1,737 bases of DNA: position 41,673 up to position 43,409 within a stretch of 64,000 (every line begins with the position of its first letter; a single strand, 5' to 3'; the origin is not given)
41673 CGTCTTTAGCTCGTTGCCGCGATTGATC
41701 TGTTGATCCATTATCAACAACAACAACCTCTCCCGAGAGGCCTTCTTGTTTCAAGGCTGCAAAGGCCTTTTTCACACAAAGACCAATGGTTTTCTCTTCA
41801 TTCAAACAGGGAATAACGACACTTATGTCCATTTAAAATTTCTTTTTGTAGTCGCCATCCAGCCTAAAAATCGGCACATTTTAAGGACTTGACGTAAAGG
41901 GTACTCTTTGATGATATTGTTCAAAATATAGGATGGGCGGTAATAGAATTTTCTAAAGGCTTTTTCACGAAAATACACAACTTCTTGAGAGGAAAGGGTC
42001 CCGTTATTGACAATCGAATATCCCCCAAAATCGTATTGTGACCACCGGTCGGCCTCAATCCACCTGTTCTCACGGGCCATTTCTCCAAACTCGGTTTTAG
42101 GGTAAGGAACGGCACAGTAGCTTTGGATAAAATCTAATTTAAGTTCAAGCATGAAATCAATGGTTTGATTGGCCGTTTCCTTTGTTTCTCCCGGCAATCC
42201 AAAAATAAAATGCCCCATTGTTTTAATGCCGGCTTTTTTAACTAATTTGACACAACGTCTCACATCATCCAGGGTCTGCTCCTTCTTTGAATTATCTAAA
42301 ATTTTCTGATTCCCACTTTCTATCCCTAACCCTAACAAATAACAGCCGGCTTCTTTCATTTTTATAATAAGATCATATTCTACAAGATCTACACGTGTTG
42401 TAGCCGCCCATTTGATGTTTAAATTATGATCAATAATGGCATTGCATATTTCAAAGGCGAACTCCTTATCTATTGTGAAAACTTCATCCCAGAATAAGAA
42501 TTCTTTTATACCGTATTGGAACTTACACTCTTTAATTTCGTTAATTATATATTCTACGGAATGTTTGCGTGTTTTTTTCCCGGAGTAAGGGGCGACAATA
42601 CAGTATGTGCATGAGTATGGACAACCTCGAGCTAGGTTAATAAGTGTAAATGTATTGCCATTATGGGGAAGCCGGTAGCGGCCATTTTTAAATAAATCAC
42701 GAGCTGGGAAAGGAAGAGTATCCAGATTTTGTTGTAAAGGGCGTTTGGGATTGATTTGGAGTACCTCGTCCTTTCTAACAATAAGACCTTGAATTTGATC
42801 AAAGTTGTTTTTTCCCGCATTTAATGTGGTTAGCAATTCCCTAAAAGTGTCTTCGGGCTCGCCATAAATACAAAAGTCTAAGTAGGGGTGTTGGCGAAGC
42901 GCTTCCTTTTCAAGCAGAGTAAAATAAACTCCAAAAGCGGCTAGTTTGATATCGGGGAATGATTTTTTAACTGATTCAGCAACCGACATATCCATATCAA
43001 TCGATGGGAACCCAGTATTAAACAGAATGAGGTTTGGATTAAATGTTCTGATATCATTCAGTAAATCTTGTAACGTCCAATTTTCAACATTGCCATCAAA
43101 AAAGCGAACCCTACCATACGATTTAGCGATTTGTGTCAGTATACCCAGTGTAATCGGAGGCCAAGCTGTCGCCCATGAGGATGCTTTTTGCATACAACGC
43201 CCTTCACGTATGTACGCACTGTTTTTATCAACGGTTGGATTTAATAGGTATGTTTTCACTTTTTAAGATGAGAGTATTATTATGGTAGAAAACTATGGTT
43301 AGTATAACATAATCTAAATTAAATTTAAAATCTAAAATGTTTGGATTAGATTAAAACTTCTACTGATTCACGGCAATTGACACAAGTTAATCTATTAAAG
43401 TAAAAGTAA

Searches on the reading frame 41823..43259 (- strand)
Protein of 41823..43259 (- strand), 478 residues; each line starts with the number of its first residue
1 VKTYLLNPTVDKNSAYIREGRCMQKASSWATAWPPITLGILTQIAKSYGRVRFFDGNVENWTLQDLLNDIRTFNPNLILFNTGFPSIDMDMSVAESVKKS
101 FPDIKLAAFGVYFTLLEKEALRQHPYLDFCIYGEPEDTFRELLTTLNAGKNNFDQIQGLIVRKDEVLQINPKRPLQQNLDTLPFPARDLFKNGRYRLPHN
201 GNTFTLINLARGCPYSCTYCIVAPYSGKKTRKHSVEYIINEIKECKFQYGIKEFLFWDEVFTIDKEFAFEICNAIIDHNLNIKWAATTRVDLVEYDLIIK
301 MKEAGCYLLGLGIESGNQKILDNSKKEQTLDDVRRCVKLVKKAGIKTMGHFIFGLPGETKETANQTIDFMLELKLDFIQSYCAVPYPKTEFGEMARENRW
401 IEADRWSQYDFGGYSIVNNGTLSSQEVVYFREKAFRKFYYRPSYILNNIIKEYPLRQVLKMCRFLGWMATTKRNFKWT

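Call 13: search_protein_families(library=pfam, proteins=[window:41823-43259:-], max_evalue=0.001)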
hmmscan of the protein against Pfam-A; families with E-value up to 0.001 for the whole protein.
window:41823-43259:- (478 aa): 2 families
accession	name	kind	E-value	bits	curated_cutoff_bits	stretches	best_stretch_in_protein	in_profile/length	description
PF04055.27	Radical_SAM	-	8.4e-27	94.8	29.5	1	207-369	1-165/166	Radical SAM superfamily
PF02310.24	B12-binding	-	2e-08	34.5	32.1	1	31-143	10-121/121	B12 binding domain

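Call 44: search_protein_families(library=ncbifam, proteins=[window:41823-43259:-], max_evalue=1e-10)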
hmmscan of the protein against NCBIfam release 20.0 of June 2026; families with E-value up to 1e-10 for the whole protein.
window:41823-43259:- (478 aa): 24 families
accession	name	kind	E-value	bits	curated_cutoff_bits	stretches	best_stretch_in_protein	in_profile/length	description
TIGR03471.1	HpnJ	equivalog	1.1e-72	245.4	577.6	1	45-451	41-445/472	hopanoid biosynthesis associated radical SAM protein HpnJ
TIGR02026.1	BchE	equivalog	8.7e-56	189.8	481.35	1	28-462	15-451/497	magnesium-protoporphyrin IX monomethyl ester anaerobic oxidative cyclase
NF050148.1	rSAM_ApyD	equivalog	8.7e-48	163.2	750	1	69-371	69-364/645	RiPP biosynthesis radical SAM protein ApyD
NF033070.1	rSAM_AprD4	equivalog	2e-45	155.6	500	1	155-417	147-409/456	AprD4 family radical SAM diol-dehydratase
TIGR04479.1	bcpD_PhpK_rSAM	subfamily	3.2e-40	138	600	1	134-378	179-414/504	PhpK family radical SAM P-methyltransferase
TIGR04385.1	B12_rSAM_cofa1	equivalog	1.9e-36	126.3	450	1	35-370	20-361/438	B12 lower ligand biosynthesis radical SAM protein BzaD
NF038361.1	rSAM_Sden_1168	equivalog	5.6e-34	117.6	575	1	116-401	183-479/560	Sden_1168 family B12-binding radical SAM P-methyltransferase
TIGR04072.2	rSAM_ladder_B12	equivalog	1.8e-31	109.3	360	1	94-404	90-381/443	lipid biosynthesis B12-binding/radical SAM protein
TIGR04014.1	B12_SAM_MJ_0865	equivalog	4.7e-31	108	360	1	128-397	91-360/434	methyl-coenzyme M reductase glutamine C-methyltransferase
NF040542.1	rSAM_RCCLKC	equivalog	1.6e-27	96.7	450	1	81-375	56-352/423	arsinothricin biosynthesis radical SAM protein ArsL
TIGR04013.1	B12_SAM_MJ_1487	hypoth_equivalog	2.1e-25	89.4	251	1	81-246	48-193/382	TIGR04013 family B12-binding domain/radical SAM domain-containing protein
TIGR04367.1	HpnR_B12_rSAM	equivalog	9.7e-24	83.7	650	1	35-393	22-371/490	hopanoid C-3 methylase HpnR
TIGR03975.1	rSAM_ocin_1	subfamily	8e-23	80.8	281.85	1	63-372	117-429/606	RiPP maturation radical SAM C-methyltransferase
NF040546.1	rSAM_CUAEP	equivalog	2.2e-22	79.4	500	1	89-374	63-342/468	CUAEP/CCAEP-tail radical SAM (seleno)protein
NF033712.0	B12_rSAM_KedN5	subfamily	3.6e-22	78.4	700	1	74-428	62-421/624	KedN5 family methylcobalamin-dependent radical SAM C-methyltransferase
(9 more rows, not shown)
